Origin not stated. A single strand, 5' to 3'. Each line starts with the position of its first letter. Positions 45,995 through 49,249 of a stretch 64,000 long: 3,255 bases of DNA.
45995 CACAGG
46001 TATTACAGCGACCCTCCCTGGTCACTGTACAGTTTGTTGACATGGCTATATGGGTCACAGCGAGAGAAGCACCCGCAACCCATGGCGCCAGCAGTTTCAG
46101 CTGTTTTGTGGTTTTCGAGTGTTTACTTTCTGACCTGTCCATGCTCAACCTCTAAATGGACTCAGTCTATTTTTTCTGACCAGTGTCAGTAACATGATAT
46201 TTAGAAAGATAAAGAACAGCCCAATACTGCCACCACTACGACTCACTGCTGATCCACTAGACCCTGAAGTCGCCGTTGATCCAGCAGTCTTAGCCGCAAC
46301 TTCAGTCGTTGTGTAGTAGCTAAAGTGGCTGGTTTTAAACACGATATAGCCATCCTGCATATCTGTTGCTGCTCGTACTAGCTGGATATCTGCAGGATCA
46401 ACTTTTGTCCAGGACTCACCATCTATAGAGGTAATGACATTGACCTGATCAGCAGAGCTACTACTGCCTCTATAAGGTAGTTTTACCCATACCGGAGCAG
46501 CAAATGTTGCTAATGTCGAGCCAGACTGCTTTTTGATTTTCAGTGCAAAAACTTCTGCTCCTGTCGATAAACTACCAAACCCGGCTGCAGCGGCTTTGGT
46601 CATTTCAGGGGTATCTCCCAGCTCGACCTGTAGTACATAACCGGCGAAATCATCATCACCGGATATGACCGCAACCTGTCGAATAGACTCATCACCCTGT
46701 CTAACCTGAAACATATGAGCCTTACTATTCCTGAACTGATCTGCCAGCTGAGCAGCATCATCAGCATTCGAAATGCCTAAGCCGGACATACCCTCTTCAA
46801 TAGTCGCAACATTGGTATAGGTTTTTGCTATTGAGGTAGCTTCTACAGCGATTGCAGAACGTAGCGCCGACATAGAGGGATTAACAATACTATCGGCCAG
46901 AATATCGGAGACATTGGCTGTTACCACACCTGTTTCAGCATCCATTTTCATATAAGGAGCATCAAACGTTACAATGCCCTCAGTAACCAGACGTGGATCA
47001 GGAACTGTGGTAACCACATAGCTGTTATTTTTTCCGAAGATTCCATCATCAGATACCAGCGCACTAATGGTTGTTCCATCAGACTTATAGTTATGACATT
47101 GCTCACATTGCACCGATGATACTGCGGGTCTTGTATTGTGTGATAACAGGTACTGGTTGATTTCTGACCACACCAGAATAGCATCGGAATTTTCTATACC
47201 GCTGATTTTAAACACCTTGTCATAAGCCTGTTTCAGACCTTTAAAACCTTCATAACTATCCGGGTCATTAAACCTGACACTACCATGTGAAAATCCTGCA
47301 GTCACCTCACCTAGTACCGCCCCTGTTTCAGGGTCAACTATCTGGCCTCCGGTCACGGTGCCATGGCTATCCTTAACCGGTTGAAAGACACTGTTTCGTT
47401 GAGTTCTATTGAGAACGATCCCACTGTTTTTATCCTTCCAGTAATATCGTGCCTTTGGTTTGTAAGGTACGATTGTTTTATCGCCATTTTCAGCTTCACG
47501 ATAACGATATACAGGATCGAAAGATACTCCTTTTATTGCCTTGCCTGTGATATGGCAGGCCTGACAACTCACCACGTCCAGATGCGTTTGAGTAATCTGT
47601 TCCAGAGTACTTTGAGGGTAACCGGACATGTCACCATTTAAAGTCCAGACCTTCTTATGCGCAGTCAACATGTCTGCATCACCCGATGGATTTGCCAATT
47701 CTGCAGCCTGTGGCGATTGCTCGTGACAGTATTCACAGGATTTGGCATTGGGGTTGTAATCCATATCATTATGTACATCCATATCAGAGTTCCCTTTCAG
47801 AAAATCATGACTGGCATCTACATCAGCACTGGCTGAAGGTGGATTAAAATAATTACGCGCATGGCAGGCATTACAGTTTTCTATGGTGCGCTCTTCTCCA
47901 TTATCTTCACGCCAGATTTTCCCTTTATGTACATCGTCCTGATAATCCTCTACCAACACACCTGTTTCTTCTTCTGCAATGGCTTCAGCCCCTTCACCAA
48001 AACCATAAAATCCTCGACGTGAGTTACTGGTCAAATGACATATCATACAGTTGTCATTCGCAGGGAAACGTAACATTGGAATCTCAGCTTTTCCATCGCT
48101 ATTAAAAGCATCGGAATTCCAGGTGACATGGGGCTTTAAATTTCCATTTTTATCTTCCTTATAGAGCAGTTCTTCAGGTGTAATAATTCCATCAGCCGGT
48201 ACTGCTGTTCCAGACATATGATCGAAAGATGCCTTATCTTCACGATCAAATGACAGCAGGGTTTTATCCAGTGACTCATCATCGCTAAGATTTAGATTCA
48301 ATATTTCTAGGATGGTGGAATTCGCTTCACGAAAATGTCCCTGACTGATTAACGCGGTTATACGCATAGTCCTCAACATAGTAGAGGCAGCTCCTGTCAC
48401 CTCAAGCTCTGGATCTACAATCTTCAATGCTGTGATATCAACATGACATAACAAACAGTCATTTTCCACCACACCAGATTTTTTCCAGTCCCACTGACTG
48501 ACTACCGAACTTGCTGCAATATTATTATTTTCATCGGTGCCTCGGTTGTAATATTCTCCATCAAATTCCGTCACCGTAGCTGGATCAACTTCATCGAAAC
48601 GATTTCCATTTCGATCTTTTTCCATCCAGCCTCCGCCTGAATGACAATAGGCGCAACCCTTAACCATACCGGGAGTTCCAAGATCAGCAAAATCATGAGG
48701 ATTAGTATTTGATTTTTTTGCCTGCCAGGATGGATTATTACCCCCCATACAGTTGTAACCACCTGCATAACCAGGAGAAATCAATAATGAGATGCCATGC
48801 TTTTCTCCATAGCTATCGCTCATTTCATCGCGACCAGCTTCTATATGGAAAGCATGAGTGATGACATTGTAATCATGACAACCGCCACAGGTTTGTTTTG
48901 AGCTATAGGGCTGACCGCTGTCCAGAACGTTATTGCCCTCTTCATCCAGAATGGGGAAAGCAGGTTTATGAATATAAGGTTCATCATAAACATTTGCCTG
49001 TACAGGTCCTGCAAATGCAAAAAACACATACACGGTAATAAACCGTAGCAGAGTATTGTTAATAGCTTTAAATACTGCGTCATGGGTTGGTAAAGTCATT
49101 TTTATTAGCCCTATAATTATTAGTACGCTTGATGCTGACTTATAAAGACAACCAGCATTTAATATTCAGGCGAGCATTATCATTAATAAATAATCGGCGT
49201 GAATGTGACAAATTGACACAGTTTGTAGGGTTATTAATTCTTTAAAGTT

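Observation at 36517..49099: Nine-gene multiheme-cytochrome/porin operon: candidate extracellular electron-transfer conduit of unusual composition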

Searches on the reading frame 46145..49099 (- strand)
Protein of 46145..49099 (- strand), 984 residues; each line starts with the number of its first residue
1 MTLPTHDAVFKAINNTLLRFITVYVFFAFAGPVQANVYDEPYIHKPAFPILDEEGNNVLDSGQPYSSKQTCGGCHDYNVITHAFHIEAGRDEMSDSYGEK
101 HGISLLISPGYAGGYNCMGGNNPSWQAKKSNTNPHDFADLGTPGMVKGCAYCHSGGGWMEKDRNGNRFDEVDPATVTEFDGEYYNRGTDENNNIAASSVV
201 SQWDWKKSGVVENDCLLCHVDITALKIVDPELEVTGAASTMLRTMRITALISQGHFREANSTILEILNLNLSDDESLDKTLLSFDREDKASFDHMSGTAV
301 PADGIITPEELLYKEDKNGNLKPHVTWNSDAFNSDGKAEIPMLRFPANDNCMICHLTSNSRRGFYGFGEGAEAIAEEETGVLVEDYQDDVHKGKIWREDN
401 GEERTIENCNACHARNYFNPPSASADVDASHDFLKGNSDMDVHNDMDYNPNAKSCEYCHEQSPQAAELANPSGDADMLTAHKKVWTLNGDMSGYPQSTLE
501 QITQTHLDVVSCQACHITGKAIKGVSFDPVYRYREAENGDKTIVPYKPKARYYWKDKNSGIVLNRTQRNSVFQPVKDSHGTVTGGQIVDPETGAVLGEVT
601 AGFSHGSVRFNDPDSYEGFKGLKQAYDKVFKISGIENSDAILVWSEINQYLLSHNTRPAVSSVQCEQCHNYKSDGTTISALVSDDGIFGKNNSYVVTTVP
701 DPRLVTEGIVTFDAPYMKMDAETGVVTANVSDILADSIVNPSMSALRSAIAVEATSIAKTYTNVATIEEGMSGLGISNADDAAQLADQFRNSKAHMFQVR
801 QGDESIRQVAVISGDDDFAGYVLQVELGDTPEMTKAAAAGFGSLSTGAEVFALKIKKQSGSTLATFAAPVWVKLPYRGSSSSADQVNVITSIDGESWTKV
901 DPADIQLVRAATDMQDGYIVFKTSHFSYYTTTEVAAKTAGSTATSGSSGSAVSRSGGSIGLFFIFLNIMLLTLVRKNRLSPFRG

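Call 4: search_protein_families(library=pfam, proteins=[window:46145-49099:-], max_evalue=0.01)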
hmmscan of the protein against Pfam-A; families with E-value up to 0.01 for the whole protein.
window:46145-49099:- (984 aa): 4 families
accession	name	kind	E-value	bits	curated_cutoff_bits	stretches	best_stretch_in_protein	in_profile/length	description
PF22113.1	Mtrc-MtrF_II-IV_dom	-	3.1e-09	37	30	1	349-521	29-168/176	Outer membrane cytochrome MtrC/MtrF-like, domains II/IV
PF13442.11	Cytochrome_CBB3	-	0.0003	21.5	27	0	399-423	4-28/68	Cytochrome C oxidase, cbb3-type, subunit III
PF14522.11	Cytochrome_C7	-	0.00073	19.8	24.8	0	451-522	12-54/67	Cytochrome c7 and related cytochrome c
PF14537.11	Cytochrom_c3_2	-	0.0018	19.1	25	0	453-518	7-66/79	Cytochrome c3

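Call 5: search_protein_families(library=ncbifam, proteins=[window:46145-49099:-], max_evalue=0.01)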
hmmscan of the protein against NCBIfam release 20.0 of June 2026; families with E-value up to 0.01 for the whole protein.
window:46145-49099:- (984 aa): 3 families
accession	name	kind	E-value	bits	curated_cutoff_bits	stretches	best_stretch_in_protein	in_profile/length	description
TIGR04315.1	octaheme_Shew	subfamily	2.2e-08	33.6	375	1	350-546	98-279/440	tetrathionate reductase family octaheme c-type cytochrome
TIGR04257.1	nanowire_3heme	domain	0.00014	22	40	0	407-460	24-75/75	c(7)-type cytochrome triheme domain-containing protein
NF040971.1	cytc_ExtS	equivalog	0.0077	15.5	100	0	450-520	37-98/262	selenite/tellurite reduction operon c-type cytochrome lipoprotein ExtS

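Call 25: search_solved_structures(query=window:46145-49099:-, max_evalue=1)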
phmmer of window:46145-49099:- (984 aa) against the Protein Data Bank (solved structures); distinct sequences matched with E-value up to 1: 0.

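Call 44: find_homologous_proteins(query=window:46145-49099:-, max_evalue=0.00001)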
Query window:46145-49099:- (984 aa): 343 proteins with E <= 0.00001 among 8000 candidates; the best 120 are listed.
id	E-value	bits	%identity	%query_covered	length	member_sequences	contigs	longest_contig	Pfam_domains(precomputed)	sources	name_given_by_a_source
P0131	0.0e+0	2168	94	100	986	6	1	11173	PF22113.2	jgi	jgi:hypothetical protein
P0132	0.0e+0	2022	87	100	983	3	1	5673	PF13442.12,PF14522.12,PF22113.2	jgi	jgi:hypothetical protein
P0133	0.0e+0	1827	79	100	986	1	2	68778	PF13442.12,PF22113.2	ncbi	-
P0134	0.0e+0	1404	64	94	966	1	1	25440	PF13442.12,PF14522.12,PF22113.2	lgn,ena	-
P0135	0.0e+0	1367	62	99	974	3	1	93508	PF22113.2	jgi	-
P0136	0.0e+0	1341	62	97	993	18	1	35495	PF14537.12,PF22113.2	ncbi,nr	ncbi:MAG: cytochrome C [Gammaproteobacteria bacterium]|nr:cytochrome C [Gammaproteobacteria bacteriu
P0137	0.0e+0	1316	62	93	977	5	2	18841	PF14522.12,PF22113.2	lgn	-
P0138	0.0e+0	1294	60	97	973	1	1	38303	PF14522.12,PF22113.2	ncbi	-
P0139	0.0e+0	1278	60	96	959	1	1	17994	PF13442.12,PF14522.12,PF22113.2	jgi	jgi:ssDNA-binding Zn-finger/Zn-ribbon topoisomerase 1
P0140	0.0e+0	1272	60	97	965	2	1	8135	PF13442.12,PF22113.2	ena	-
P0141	0.0e+0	1209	56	95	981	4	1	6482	PF13442.12,PF14522.12,PF22113.2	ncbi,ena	-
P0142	0.0e+0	1034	52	92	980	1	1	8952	PF13435.12,PF14522.12,PF22113.2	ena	-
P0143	0.0e+0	1028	52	94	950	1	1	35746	PF22113.2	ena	-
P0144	0.0e+0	1025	51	93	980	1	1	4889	PF13442.12,PF22113.2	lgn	-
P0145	0.0e+0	1023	50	94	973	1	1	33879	PF13442.12,PF22113.2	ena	-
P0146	0.0e+0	1021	50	94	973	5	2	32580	PF13442.12,PF22113.2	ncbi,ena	-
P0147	0.0e+0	1021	50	98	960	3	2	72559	PF13442.12,PF22113.2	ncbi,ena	-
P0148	0.0e+0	1017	53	95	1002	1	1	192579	PF13442.12,PF22113.2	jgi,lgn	jgi:hypothetical protein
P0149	0.0e+0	1016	51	93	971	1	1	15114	PF13442.12,PF22113.2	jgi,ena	-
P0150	0.0e+0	1014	52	92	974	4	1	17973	PF14537.12,PF13442.12,PF14522.12,PF22113.2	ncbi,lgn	-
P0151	0.0e+0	1014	50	93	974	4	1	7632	PF13442.12,PF22113.2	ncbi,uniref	ncbi:Cytochrome c family protein [hydrothermal vent metagenome]|uniref:Cytochrome c family protein n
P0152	2.3e-297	1007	50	92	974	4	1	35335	PF13442.12,PF22113.2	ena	-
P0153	2.5e-297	1007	50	98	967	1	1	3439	PF22113.2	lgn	-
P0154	2.2e-296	1004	50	98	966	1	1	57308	PF22113.2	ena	-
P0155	3.8e-296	1003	50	97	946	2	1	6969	PF14537.12,PF22113.2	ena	-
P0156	3.8e-296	1003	50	94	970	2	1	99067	PF13442.12,PF22113.2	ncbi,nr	ncbi:MAG: cytochrome C [Gammaproteobacteria bacterium]|nr:cytochrome C [Gammaproteobacteria bacteriu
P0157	1.1e-295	1001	50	93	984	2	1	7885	PF22113.2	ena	-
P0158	2.5e-295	1000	49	93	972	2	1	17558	PF13442.12,PF22113.2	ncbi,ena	-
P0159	3.6e-295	1000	50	99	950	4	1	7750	PF13435.12,PF14522.12,PF22113.2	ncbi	-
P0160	4.6e-294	996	52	94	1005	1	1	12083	PF22113.2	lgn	-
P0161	8.6e-294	995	51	95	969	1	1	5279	PF22113.2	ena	-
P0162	1.0e-293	995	50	96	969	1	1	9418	PF22113.2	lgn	-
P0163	2.8e-293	993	50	97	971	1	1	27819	PF13442.12,PF22113.2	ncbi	-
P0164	3.5e-293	993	50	98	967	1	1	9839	PF22113.2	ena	-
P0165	2.1e-292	991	48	99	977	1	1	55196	PF14537.12,PF13442.12,PF22113.2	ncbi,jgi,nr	ncbi:MAG: cytochrome C [Gammaproteobacteria bacterium]|nr:cytochrome C [Gammaproteobacteria bacteriu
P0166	2.2e-292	991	51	99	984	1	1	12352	PF13442.12,PF22113.2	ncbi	-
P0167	4.9e-292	989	49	99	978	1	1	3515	PF13435.12,PF13442.12,PF22113.2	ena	-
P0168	7.2e-292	989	50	93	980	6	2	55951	PF13442.12,PF14522.12,PF22113.2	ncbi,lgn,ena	-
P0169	2.1e-291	987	52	92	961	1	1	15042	PF22113.2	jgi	-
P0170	5.6e-291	986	50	92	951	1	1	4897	PF14537.12,PF13442.12,PF14522.12,PF22113.2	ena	-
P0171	2.4e-290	984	50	97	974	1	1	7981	PF13442.12,PF22113.2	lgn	-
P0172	4.6e-290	983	51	94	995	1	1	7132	PF13442.12,PF22113.2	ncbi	-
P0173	6.6e-290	982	49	95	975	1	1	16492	PF13442.12,PF22113.2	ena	-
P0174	8.9e-290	982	49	96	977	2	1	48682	PF13442.12,PF22113.2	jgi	-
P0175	8.9e-290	982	50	93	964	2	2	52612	PF14537.12,PF13442.12,PF22113.2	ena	-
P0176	2.3e-289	981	50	93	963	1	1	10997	PF13435.12,PF22113.2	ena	-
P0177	1.2e-288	978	49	96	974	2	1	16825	PF13435.12,PF13442.12,PF14522.12,PF22113.2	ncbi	-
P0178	1.3e-288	978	48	98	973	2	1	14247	PF14537.12,PF13435.12,PF13442.12,PF22113.2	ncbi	-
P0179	1.4e-288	978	50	95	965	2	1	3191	PF13442.12,PF14522.12,PF22113.2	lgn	-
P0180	2.7e-288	977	49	94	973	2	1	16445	PF13442.12,PF22113.2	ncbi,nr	ncbi:MAG TPA: cytochrome C [Gammaproteobacteria bacterium]|nr:cytochrome C [Gammaproteobacteria bact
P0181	9.2e-288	975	49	94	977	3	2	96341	PF13442.12,PF22113.2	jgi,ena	-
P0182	2.2e-287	974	47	98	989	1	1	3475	PF13442.12,PF22113.2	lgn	-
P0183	2.5e-287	974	50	93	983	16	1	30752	PF13442.12,PF22113.2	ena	-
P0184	1.8e-286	971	50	92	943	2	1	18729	PF22113.2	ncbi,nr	ncbi:MAG: cytochrome C [Colwellia sp.]|nr:cytochrome C [Colwellia sp.]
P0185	1.9e-286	971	49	95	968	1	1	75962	PF13442.12,PF22113.2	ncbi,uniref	ncbi:hypothetical protein MNBD_GAMMA25-109 [hydrothermal vent metagenome]|uniref:Outer membrane cyto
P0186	2.0e-286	971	48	96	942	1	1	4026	PF13442.12,PF22113.2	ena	-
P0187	5.7e-286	969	48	96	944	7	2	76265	PF13442.12,PF22113.2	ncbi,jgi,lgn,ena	-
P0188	5.9e-286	969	48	97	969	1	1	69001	PF13442.12,PF22113.2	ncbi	-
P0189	9.8e-285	965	47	98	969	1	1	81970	PF22113.2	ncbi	-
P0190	1.5e-284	965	49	95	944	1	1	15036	PF14537.12,PF14522.12,PF22113.2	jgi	-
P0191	1.9e-284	964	50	93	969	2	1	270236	PF13442.12,PF22113.2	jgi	-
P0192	7.8e-284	962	49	97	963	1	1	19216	PF13435.12,PF13442.12,PF14522.12,PF22113.2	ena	-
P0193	8.0e-284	962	48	98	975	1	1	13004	PF14537.12,PF13442.12,PF14522.12,PF22113.2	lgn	-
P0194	1.2e-283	962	48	94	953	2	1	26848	PF13442.12,PF22113.2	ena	-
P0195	3.4e-283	960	49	97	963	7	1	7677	PF14537.12,PF13442.12,PF14522.12,PF22113.2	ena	-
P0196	4.6e-283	960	49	95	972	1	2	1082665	PF13435.12,PF13442.12,PF22113.2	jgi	-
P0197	7.2e-283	959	49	94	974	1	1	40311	PF02085.22,PF13442.12,PF14522.12,PF22113.2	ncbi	-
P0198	8.5e-283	959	49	96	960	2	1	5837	PF14537.12,PF13442.12,PF22113.2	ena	-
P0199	9.5e-283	959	49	95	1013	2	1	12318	PF14537.12,PF13442.12,PF22113.2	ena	-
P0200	1.3e-282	958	48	98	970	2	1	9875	PF13442.12,PF14522.12,PF22113.2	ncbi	-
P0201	1.6e-282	958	49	93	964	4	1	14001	PF13435.12,PF14522.12,PF22113.2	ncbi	-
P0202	1.0e-281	955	50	92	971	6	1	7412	PF13442.12,PF22113.2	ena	-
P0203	1.1e-281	955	49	95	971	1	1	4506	PF14537.12,PF13442.12,PF14522.12,PF22113.2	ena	-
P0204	1.3e-281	955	48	92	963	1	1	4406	PF13435.12,PF14522.12,PF22113.2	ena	-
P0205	1.4e-281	955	47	98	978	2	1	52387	PF13442.12,PF22113.2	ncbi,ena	-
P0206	1.7e-281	955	49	94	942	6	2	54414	PF13435.12,PF13442.12,PF14522.12,PF22113.2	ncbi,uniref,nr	ncbi:MAG: cytochrome C [endosymbiont of Seepiophila jonesi]|uniref:Cytochrome C n=1 Tax=endosymbiont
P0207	1.7e-281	954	48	93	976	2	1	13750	PF13442.12,PF14522.12,PF22113.2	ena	-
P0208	9.8e-281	952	47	95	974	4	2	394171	PF14537.12,PF13435.12,PF13442.12,PF22113.2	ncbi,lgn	-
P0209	2.3e-280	951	48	95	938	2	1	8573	PF13435.12,PF02085.22,PF13442.12,PF14522.12,PF22113.2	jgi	-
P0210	5.8e-280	949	49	96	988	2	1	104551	PF13442.12,PF22113.2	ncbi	-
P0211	8.9e-280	949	48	97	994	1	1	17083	PF13442.12,PF22113.2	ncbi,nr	ncbi:MAG: hypothetical protein L3J28_11220 [Candidatus Polarisedimenticolaceae bacterium]|nr:hypothe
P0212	1.6e-279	948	49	92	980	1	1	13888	PF02085.22,PF13442.12,PF14522.12,PF22113.2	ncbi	-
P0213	1.7e-279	948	47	96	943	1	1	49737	PF14537.12,PF13442.12,PF22113.2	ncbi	-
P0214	2.0e-278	944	48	93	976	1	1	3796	PF13435.12,PF13442.12,PF14522.12,PF22113.2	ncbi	-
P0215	2.0e-278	944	48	92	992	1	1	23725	PF13442.12,PF14522.12,PF22113.2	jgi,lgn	jgi:hypothetical protein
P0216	1.4e-277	942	48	95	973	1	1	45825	PF14537.12,PF13442.12,PF22113.2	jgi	jgi:hypothetical protein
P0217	1.5e-277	941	48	96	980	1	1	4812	PF13442.12,PF14522.12,PF22113.2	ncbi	-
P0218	2.8e-277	941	49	94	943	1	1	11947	PF14537.12,PF22113.2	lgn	-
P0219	4.0e-277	940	49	93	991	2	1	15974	PF14537.12,PF13442.12,PF22113.2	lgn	-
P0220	9.0e-277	939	49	93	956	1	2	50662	PF13435.12,PF13442.12,PF22113.2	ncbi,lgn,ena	-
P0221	3.0e-276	937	47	96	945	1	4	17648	PF14537.12,PF13442.12,PF14522.12,PF22113.2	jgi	-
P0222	6.5e-275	933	47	93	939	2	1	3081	PF13442.12,PF22113.2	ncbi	-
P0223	1.3e-274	932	48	91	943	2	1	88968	PF22113.2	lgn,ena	-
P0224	2.1e-274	931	46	98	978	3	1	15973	PF22113.2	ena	-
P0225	2.4e-274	931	48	95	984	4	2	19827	PF14537.12,PF13435.12,PF13442.12,PF14522.12,PF22113.2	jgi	jgi:hypothetical protein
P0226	1.0e-273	929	48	93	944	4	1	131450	PF13442.12,PF22113.2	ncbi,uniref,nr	ncbi:hypothetical protein QUF61_02225 [Candidatus Venteria ishoeyi]|uniref:hypothetical protein n=1 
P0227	2.4e-273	928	48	93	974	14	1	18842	PF02085.22,PF13442.12,PF22113.2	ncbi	-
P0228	4.4e-273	927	46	98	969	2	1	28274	PF13442.12,PF22113.2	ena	-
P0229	1.0e-271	922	47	91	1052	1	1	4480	PF22113.2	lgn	-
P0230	2.5e-271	921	47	94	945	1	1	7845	PF22113.2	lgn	-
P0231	4.8e-271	920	47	97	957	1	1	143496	PF13442.12,PF22113.2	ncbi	-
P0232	6.6e-270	916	46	97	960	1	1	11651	PF14537.12,PF13435.12,PF22113.2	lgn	-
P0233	1.0e-269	915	46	94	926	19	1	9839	PF22113.2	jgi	-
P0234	1.2e-269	915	48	92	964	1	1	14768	PF13442.12,PF22113.2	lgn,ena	-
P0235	1.6e-269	915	49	91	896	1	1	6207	PF13435.12,PF13442.12,PF14522.12,PF22113.2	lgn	-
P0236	4.6e-269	913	47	93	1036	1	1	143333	PF22113.2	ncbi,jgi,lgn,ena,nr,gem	ncbi:MAG: cytochrome C [Deltaproteobacteria bacterium]|nr:cytochrome C [Deltaproteobacteria bacteriu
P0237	2.1e-268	911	45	97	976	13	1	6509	PF22113.2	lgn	-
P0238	2.2e-266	905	48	92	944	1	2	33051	PF14537.12,PF22113.2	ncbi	-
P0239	3.0e-266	904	48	92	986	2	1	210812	PF13442.12,PF22113.2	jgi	-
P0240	4.3e-266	904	46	94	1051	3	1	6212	PF14522.12,PF22113.2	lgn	-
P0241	3.3e-265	901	47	92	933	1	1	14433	PF22113.2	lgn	-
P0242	6.8e-265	900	46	97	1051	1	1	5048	PF02085.22,PF14522.12,PF22113.2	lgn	-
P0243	2.3e-264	898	47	93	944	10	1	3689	PF14537.12,PF22113.2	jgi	jgi:hypothetical protein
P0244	2.6e-264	898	45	94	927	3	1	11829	PF13435.12,PF22113.2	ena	-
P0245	4.1e-264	897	47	91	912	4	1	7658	PF13442.12,PF22113.2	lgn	-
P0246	1.1e-263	896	46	92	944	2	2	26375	PF22113.2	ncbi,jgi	ncbi:MAG: cytochrome C [Candidatus Thiodiazotropha sp.]|jgi:hypothetical protein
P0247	1.1e-263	895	45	94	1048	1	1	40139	PF22113.2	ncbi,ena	-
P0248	2.2e-263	895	46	92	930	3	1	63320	PF13435.12,PF02085.22,PF13442.12,PF22113.2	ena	-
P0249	2.5e-263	894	47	90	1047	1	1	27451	PF13442.12,PF14522.12,PF22113.2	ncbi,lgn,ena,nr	ncbi:MAG TPA: cytochrome C [Deltaproteobacteria bacterium]|nr:cytochrome C [Deltaproteobacteria bact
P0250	5.4e-263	893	45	94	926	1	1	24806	PF22113.2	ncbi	ncbi:hypothetical protein [Thiolapillus sp.]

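Call 67: search_solved_structures(query=A2, max_evalue=10)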
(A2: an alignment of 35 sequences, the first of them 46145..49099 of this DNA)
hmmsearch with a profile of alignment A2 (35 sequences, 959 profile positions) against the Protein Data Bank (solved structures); distinct sequences matched with E-value up to 10: 5.
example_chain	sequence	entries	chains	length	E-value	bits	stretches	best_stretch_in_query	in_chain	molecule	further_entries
3o3x_A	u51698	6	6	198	0.098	13.6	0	152-167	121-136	gp41-5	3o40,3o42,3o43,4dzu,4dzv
4fvf_A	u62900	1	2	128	0.91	10.4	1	685-765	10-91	Stomatin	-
4fvg_A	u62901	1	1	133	1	10.3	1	685-764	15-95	Stomatin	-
4fvj_A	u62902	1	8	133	1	10.3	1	685-764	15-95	Stomatin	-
6b9m_A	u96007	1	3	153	1.1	10.1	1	509-550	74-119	E3 ubiquitin-protein ligase UHRF1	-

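Call 72: predict_structure(alignment_id=A2)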
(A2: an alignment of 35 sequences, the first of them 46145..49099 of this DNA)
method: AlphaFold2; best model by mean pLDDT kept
length: 984 residues; sequences in the alignment: 35
mean_pLDDT: 71.8   pTM: 0.67
mean pLDDT of the five models: 71.8, 66.7, 65.5, 60.9, 56.1
residues with pLDDT >= 90: 211; 70-90: 400; 50-70: 177; < 50: 196
segments of 3 or more residues with pLDDT < 50: 1-13, 29-37, 109-119, 356-394, 398-404, 406-471, 654-663, 937-959, 975-984
pLDDT, mean of each block of 10 residues (from residue 1): 36 57 63 46 78 92 90 71 55 69 60 42 74 83 75 57 81 90 88 84 87 78 82 75 86 86 91 87 88 65 83 85 91 91 64 45 29 33 32 45 45 41 40 34 35 39 44 63 66 68 71 56 60 70 77 87 85 88 91 93 71 93 95 90 77 39 55 56 74 89 94 91 92 86 66 82 87 87 91 87 86 89 88 89 85 83 85 91 87 92 91 86 94 60 32 35 65 49 36
secondary structure, 60 per line:
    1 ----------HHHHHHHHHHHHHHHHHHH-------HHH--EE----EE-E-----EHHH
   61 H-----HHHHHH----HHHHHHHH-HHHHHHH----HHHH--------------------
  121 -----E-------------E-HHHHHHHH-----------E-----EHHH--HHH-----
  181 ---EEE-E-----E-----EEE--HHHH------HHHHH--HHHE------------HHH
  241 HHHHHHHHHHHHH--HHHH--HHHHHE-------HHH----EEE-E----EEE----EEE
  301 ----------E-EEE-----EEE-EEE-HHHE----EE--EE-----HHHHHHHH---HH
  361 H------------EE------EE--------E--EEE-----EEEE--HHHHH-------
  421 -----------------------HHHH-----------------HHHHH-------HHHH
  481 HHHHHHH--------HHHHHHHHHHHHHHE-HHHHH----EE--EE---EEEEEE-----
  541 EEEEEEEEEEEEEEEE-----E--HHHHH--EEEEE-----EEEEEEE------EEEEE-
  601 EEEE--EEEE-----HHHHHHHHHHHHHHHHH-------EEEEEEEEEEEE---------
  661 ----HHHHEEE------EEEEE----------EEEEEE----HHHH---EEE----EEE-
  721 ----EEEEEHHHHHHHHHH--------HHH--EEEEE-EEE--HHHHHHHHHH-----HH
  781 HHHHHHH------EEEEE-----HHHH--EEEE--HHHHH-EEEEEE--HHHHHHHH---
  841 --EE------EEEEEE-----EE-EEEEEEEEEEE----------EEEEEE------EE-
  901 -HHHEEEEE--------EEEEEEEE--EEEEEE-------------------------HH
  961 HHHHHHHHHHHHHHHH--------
elements in order (helices of 4 or more, strands of 3 or more residues): H11-29 H58-61 H67-72 H77-84 H86-92 H97-100 H142-149 E184-186 E200-202 H205-208 H215-219 H238-253 H256-259 H262-266 E282-284 E291-293 E298-300 E313-315 E321-323 E325-327 H348-355 E395-397 E403-406 H409-413 H444-447 H465-469 H477-487 H496-509 H512-516 E530-535 E541-556 H565-569 E572-576 E582-588 E595-599 E601-604 E607-610 H616-632 E640-651 H665-668 E669-671 E678-682 E693-698 H703-706 E710-712 E717-719 E725-729 H730-739 E753-757 E759-761 H764-773 H779-787 E794-798 H804-807 E810-813 H816-820 E822-827 H830-837 E851-856 E865-875 E886-891 E905-909 E918-925 E928-933 H959-976
